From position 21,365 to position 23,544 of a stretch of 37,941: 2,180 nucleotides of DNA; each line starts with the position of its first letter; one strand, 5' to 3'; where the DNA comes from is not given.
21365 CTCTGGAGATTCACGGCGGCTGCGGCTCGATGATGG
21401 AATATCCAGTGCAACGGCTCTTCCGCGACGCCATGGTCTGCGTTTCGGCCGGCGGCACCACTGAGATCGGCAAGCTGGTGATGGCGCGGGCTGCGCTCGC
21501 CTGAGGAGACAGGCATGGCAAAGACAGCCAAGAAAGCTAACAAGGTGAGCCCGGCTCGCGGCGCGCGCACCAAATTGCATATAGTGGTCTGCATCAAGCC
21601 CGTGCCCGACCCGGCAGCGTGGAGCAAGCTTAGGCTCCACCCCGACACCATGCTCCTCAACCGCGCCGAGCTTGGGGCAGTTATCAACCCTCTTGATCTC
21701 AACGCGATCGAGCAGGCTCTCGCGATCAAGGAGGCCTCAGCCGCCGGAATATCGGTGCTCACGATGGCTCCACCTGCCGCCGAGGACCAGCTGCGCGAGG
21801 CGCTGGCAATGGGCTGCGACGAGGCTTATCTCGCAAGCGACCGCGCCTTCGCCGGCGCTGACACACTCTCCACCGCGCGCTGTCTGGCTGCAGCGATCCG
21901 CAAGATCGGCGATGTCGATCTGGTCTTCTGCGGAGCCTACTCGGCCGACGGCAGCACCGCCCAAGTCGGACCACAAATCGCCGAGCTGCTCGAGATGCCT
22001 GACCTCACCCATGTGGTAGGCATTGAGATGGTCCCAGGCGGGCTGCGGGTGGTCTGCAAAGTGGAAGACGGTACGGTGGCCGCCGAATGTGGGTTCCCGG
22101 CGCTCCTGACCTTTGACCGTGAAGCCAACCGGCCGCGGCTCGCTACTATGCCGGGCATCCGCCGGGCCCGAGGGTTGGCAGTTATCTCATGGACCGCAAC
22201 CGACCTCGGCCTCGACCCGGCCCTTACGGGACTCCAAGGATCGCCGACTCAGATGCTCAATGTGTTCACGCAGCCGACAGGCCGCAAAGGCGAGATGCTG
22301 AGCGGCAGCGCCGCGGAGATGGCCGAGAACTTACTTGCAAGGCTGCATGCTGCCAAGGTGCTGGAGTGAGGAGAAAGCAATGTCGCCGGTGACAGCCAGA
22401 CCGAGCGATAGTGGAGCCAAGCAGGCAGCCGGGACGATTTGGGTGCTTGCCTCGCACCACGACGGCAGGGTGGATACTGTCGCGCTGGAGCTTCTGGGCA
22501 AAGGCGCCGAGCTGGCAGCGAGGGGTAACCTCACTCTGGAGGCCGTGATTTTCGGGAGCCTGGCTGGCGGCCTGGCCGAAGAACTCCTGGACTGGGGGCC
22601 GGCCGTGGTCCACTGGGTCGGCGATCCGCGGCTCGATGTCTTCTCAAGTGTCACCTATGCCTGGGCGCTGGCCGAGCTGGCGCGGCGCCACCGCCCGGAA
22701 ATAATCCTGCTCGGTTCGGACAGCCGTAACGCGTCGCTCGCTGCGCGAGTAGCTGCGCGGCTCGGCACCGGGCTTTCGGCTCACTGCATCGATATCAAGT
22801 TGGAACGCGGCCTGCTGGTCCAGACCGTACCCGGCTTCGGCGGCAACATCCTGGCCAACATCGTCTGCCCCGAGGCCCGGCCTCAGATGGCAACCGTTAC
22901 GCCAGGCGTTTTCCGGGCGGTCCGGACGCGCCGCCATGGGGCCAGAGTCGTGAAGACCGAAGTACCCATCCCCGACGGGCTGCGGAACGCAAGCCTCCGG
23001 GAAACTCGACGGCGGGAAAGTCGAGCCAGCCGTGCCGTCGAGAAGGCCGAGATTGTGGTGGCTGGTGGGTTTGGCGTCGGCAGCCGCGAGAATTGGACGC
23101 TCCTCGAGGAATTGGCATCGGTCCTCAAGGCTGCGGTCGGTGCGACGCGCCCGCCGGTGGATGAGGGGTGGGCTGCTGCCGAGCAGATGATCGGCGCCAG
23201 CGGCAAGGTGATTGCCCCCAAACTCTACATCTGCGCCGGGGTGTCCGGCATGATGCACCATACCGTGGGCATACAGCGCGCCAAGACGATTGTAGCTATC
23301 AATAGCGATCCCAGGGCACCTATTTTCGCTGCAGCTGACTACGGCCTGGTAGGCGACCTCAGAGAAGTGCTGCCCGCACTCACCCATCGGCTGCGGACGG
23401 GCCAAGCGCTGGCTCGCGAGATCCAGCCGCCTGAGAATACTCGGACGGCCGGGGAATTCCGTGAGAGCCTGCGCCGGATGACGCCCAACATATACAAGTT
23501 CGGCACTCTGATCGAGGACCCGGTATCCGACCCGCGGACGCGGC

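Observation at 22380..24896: ETF alpha subunit covalently fused to an AbfD-type (4-hydroxybutyryl-CoA dehydratase family) module within an IclR/ACAD/EtfB operon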

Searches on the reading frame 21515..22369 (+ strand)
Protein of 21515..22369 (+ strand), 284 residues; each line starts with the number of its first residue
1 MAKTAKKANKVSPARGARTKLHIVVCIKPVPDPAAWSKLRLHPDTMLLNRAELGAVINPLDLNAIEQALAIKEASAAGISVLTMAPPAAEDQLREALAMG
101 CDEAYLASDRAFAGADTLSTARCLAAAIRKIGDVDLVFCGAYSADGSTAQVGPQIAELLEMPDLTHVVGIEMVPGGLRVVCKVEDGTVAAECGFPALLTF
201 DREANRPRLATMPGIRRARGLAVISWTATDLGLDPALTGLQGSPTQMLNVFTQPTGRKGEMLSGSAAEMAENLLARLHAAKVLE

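Call 4: search_protein_families(library=pfam, proteins=[window:21515-22369:+], max_evalue=0.01)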
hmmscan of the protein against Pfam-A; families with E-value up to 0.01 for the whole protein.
window:21515-22369:+ (284 aa): 1 family
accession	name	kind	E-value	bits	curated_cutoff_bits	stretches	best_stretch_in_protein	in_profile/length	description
PF01012.27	ETF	-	1.8e-39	135.9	26.7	1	46-230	2-180/181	Electron transfer flavoprotein domain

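Call 20: search_solved_structures(query=window:21515-22369:+, show_alignments=2)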
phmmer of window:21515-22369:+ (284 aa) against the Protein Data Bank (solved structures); distinct sequences matched with E-value up to 0.001: 10.
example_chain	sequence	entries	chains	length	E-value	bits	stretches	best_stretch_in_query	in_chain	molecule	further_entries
6fah_B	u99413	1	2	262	9.5e-57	195.7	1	22-278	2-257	Caffeyl-CoA reductase-Etf complex subunit CarD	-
5ol2_B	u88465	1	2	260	3.3e-47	164.5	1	22-270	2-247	Electron transfer flavoprotein small subunit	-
7koe_A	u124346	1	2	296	2.6e-44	155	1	22-274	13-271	Electron transfer flavoprotein, beta subunit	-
4kpu_B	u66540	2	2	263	1.5e-43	152.5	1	22-266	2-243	Electron transfer flavoprotein alpha/beta-subunit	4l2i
7qh2_B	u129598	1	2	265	1.4e-38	136.1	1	23-280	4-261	Lactate dehydrogenase (NAD(+),ferredoxin) subunit LctB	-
1o94_C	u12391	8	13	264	3e-23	85.9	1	50-275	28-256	ELECTRON TRANSFER FLAVOPROTEIN BETA-SUBUNIT | ELECTRON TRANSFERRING FLAVOPROTEIN BETA-SUBUNIT | Electron transfer flavoprotein subunit beta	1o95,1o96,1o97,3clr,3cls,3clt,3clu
1efp_B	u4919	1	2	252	6.8e-20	74.9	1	38-270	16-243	PROTEIN (ELECTRON TRANSFER FLAVOPROTEIN)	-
1efv_B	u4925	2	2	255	4.5e-17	65.7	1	20-235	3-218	ELECTRON TRANSFER FLAVOPROTEIN | Electron transfer flavoprotein beta-subunit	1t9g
2a1t_S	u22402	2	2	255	9.1e-17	64.7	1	20-235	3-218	Electron transfer flavoprotein beta-subunit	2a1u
5ow0_B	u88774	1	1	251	5.7e-10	42.4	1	53-218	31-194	Electron transfer flavoprotein, beta subunit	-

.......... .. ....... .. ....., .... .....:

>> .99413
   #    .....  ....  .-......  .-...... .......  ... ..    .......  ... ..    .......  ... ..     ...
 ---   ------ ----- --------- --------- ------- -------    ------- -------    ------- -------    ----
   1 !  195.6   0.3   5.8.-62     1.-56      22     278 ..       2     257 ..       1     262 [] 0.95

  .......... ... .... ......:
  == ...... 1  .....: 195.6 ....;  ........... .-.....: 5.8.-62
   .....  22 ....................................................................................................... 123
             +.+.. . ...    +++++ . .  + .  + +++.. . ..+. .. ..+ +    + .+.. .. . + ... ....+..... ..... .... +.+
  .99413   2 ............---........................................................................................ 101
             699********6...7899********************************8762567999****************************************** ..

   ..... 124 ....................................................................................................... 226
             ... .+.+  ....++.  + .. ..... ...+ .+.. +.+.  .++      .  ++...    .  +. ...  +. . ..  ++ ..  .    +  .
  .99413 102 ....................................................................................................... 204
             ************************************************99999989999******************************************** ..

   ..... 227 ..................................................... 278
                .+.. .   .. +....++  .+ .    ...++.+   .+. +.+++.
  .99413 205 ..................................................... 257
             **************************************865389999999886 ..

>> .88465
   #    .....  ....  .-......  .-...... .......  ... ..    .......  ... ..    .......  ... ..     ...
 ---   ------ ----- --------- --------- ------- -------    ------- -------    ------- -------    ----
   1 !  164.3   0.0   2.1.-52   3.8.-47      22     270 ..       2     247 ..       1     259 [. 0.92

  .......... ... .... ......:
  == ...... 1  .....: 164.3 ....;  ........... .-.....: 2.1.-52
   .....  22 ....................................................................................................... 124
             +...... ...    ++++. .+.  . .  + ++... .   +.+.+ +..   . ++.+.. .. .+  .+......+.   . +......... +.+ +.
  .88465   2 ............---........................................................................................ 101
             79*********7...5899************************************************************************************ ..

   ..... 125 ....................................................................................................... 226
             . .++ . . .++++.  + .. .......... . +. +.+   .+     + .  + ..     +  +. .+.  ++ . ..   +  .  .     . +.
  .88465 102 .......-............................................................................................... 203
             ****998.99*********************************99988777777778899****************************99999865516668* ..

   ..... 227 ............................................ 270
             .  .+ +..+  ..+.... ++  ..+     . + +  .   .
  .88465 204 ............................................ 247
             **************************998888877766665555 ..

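Call 22: search_protein_families(library=ncbifam, proteins=[window:21515-22369:+], max_evalue=0.00001)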
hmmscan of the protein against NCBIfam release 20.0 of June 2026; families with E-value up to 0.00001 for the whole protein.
window:21515-22369:+ (284 aa): 5 families
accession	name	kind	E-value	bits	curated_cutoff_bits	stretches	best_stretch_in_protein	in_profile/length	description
NF040731.1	flavo_sub_EftB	exception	8.1e-69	231.8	445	1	22-282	1-259/260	electron transfer flavoprotein subunit beta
NF042971.1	AcrlCoAredClosAcrB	equivalog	6.5e-61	205.7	475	1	22-282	2-265/266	acryloyl-CoA reductase electron transfer subunit gamma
NF008998.0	PRK12342.1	equivalog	3.1e-28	98.8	338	1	22-278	2-250/254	electron transfer flavoprotein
NF002888.0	PRK03359.1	subfamily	6.7e-21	74.8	219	1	22-235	2-215/256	putative electron transfer flavoprotein FixA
TIGR04503.1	mft_etfB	hypoth_equivalog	8.2e-18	64.8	200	1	34-222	7-209/290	mycofactocin-associated electron transfer flavoprotein beta subunit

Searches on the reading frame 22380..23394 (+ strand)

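Call 10: search_solved_structures(query=window:22380-23394:+, show_alignments=1, max_evalue=0.001)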
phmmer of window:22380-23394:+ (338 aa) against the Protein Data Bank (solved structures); distinct sequences matched with E-value up to 0.001: 15.
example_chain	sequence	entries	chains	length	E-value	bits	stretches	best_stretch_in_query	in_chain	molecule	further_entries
7koe_B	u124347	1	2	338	2e-66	228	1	19-338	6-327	Electron transfer flavoprotein, alpha subunit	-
5ol2_A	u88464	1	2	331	2.6e-62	214.5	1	18-336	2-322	Electron transfer flavoprotein large subunit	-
6fah_A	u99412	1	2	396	7.2e-62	213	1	20-336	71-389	Caffeyl-CoA reductase-Etf complex subunit CarE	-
4kpu_A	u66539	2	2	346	1.2e-59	205.7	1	19-337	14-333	Electron transfer flavoprotein alpha subunit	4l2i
7qh2_A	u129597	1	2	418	1.3e-53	185.9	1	20-335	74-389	Lactate dehydrogenase (NAD(+),ferredoxin) subunit LctC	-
5ow0_A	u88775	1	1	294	2.3e-37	132.5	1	93-336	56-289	Electron transfer flavoprotein, alpha subunit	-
1efv_A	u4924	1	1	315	6.8e-36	127.7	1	109-336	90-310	ELECTRON TRANSFER FLAVOPROTEIN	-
1t9g_R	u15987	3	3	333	7.9e-36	127.5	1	109-336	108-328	Electron transfer flavoprotein alpha-subunit, mitochondrial | Electron transfer flavoprotein alpha-subunit, mitochondrial precursor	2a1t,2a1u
1efp_A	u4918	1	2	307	5.8e-34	121.3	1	151-338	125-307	PROTEIN (ELECTRON TRANSFER FLAVOPROTEIN)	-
1o94_D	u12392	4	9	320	1e-29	107.4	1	20-332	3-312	ELECTRON TRANSFER FLAVOPROTEIN ALPHA-SUBUNIT | ELECTRON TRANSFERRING FLAVOPROTEIN ALPHA-SUBUNIT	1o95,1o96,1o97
3clu_D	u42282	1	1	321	2.3e-29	106.2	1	20-332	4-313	Electron transfer flavoprotein subunit alpha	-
3clt_D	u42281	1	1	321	4.4e-29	105.3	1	20-332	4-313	Electron transfer flavoprotein subunit alpha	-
3clr_D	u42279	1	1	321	6.3e-29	104.8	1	20-332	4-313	Electron transfer flavoprotein subunit alpha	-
3cls_D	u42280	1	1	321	1.1e-28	103.9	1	20-332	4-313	Electron transfer flavoprotein subunit alpha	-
3ih5_A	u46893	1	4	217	2.1e-21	80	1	17-180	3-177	Electron transfer flavoprotein alpha-subunit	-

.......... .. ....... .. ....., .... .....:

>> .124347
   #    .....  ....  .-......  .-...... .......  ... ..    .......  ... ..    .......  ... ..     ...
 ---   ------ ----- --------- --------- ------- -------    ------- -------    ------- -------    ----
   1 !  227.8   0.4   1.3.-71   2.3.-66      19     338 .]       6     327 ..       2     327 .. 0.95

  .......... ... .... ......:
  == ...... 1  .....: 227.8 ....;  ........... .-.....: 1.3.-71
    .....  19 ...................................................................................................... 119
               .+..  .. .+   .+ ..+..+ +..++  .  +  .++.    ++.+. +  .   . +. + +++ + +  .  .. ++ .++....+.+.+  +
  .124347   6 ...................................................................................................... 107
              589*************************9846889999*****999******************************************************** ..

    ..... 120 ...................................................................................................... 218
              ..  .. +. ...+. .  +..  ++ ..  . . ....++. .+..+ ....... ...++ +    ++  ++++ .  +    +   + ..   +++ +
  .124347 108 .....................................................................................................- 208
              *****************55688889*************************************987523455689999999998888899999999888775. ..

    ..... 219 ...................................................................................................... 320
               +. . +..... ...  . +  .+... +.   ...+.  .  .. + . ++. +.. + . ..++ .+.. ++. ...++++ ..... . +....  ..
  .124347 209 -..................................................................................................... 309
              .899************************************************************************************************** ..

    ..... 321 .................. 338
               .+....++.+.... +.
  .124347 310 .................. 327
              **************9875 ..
